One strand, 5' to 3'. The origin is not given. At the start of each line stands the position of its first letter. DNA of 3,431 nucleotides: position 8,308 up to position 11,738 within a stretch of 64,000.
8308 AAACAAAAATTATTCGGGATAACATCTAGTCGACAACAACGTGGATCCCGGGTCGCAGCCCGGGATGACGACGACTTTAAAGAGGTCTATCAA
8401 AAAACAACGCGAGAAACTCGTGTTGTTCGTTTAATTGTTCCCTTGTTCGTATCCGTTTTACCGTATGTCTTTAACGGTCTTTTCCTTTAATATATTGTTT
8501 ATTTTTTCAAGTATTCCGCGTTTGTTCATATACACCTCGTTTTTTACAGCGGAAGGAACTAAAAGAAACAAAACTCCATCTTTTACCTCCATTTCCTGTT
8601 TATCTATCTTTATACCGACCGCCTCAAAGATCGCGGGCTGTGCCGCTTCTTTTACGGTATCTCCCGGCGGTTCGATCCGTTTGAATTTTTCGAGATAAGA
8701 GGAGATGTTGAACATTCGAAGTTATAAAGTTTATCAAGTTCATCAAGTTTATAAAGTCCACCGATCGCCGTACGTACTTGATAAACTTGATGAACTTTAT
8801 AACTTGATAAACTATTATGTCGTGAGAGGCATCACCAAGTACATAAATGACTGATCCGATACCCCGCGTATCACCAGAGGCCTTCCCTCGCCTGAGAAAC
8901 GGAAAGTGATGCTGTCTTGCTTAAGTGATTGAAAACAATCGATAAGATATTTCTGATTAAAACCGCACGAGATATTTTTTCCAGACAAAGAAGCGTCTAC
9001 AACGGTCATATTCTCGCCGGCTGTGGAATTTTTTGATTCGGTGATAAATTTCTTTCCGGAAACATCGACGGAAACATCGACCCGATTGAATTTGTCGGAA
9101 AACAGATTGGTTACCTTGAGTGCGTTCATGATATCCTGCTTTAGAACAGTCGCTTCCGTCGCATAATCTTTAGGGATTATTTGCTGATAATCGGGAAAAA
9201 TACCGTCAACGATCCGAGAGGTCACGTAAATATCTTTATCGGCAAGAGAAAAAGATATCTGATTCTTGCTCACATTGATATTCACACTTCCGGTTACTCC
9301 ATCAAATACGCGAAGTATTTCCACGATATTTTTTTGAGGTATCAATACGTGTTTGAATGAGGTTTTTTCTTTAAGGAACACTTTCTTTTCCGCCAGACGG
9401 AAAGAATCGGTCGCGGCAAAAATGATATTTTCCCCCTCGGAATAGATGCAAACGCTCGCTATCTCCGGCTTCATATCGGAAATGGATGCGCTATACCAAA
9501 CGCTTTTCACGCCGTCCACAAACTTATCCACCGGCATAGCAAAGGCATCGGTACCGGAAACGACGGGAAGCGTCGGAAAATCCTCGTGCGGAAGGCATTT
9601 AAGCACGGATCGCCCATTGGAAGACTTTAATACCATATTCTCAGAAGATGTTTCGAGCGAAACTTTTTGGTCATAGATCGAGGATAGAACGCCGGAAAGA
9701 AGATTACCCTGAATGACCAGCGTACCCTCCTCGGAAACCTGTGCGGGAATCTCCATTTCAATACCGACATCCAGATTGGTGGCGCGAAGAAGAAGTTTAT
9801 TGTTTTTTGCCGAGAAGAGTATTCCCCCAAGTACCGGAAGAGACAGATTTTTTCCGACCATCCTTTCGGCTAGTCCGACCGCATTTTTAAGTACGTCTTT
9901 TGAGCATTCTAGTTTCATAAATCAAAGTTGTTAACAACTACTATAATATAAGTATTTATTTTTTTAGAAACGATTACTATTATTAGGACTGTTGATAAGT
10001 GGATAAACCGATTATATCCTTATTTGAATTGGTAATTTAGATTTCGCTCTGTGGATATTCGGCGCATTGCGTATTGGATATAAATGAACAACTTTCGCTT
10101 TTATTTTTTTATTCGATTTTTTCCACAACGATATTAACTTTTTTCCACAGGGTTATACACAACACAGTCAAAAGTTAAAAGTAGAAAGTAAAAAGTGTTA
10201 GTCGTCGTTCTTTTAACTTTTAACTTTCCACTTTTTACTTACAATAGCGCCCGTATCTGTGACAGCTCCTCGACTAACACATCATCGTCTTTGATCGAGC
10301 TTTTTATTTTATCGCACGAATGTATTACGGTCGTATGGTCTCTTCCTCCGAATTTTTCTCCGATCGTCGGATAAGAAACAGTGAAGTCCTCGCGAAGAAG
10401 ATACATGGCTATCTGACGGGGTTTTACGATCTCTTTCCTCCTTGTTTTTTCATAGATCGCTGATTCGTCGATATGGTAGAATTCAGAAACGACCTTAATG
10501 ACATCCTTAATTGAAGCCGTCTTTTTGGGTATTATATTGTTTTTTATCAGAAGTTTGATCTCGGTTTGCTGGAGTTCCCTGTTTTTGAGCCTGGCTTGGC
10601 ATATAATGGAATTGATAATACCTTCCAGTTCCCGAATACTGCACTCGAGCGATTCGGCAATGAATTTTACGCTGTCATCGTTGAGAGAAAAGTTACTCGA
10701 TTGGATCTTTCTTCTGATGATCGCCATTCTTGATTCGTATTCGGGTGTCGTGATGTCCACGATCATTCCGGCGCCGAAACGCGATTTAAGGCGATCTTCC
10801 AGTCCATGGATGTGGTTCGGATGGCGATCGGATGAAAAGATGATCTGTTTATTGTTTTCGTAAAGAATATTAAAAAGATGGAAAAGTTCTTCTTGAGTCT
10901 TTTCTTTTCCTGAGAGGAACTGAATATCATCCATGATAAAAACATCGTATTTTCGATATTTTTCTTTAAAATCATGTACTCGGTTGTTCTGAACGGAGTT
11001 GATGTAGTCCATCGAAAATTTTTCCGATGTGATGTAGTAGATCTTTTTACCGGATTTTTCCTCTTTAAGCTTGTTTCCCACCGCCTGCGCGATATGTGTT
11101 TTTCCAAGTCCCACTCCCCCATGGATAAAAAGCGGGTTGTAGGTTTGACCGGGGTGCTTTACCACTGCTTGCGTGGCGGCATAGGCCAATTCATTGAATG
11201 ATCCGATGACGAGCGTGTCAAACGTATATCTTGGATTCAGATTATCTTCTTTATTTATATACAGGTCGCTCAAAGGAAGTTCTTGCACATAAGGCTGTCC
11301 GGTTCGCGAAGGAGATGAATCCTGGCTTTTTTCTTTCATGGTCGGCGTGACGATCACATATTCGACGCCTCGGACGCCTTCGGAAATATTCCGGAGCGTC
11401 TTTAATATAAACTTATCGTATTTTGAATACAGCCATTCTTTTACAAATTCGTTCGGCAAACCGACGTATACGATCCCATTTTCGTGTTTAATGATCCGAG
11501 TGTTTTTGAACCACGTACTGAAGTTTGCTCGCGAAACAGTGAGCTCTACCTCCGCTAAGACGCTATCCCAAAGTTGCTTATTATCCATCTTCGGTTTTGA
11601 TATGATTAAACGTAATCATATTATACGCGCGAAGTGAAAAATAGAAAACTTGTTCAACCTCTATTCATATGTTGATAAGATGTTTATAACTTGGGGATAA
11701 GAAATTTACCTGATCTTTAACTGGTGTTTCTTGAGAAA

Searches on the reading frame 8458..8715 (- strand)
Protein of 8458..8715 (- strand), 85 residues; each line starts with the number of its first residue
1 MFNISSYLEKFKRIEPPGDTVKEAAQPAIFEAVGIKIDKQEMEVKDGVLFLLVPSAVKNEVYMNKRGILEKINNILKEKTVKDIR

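Call 89: search_protein_families(library=pfam, proteins=[window:8458-8715:-], max_evalue=0.01)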
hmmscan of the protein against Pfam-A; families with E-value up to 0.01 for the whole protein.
window:8458-8715:- (85 aa): 1 family
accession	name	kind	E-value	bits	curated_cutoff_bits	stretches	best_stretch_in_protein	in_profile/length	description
PF05258.17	DciA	-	2.5e-05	24.8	24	1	42-85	44-88/89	Dna[CI] antecedent, DciA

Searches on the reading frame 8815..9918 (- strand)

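Call 5: search_protein_families(library=pfam, proteins=[window:8815-9918:-], max_evalue=0.01)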
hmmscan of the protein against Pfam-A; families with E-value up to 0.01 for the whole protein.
window:8815-9918:- (367 aa): 3 families
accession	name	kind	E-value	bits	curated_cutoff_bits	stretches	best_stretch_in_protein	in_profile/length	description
PF00712.24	DNA_pol3_beta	-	3.6e-27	95.3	24.4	2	1-118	1-120/120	DNA polymerase III beta subunit, N-terminal domain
PF02767.21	DNA_pol3_beta_2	-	5.5e-23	81.9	27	1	129-243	3-116/116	DNA polymerase III beta subunit, central domain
PF02768.20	DNA_pol3_beta_3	-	1.3e-21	77.1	27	1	246-365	2-120/121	DNA polymerase III beta subunit, C-terminal domain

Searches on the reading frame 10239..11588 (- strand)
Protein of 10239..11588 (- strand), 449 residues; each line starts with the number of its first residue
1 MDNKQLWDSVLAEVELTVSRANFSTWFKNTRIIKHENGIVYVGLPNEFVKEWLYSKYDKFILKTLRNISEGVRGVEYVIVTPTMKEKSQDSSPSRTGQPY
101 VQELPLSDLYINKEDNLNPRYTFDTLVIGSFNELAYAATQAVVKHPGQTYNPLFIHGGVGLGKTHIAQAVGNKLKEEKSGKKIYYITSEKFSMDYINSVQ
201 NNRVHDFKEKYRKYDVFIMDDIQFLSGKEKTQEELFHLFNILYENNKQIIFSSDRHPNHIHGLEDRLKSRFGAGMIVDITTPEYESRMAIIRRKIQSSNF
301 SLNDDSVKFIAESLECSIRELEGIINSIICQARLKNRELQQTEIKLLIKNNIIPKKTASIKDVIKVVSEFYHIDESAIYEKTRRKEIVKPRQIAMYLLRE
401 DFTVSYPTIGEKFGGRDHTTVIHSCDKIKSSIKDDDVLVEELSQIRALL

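Call 5: search_protein_families(library=pfam, proteins=[window:10239-11588:-], max_evalue=0.01)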
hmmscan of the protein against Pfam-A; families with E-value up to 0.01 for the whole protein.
window:10239-11588:- (449 aa): 13 families
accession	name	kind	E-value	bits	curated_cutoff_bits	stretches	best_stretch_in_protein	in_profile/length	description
PF00308.24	Bac_DnaA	-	3.3e-67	226.1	23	1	117-278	1-162/162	Bacterial DnaA ATPAse domain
PF08299.17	Bac_DnaA_C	-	4.8e-28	97.4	31.5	1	360-428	1-69/69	Bacterial dnaA protein helix-turn-helix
PF11638.13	DnaA_N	-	8.7e-14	51.4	24.6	1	5-66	2-64/65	DnaA N-terminal domain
PF01695.23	IstB_IS21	-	1.9e-10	41.1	24.1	1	153-252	95-192/238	IstB-like ATP binding protein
PF13401.12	AAA_22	-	2.6e-05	25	27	0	151-247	6-114/130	AAA domain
PF00004.35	AAA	-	5.6e-05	24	21.2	1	154-244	2-97/131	ATPase family associated with various cellular activities (AAA)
PF24883.2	NPHP3_N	-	0.00029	21.5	24.8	1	151-242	23-116/164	Nephrocystin 3, N-terminal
PF01637.24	ATPase_2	-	0.00033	21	33.2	1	148-254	18-117/225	ATPase domain predominantly from Archaea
PF13173.12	AAA_14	-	0.00051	20.5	27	1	151-251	3-95/129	AAA domain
PF09848.15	SLFN-g3_helicase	-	0.0033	17.2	24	1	153-220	4-72/354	Schlafen group 3, DNA/RNA helicase domain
PF20720.3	nSTAND3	-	0.0055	16.8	27.2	0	149-253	16-110/155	Novel STAND NTPase 3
PF00910.28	RNA_helicase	-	0.0074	17.2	21.5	0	154-228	2-64/105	RNA helicase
PF13245.12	AAA_19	-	0.0091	16.6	25.1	0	151-197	12-58/134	AAA domain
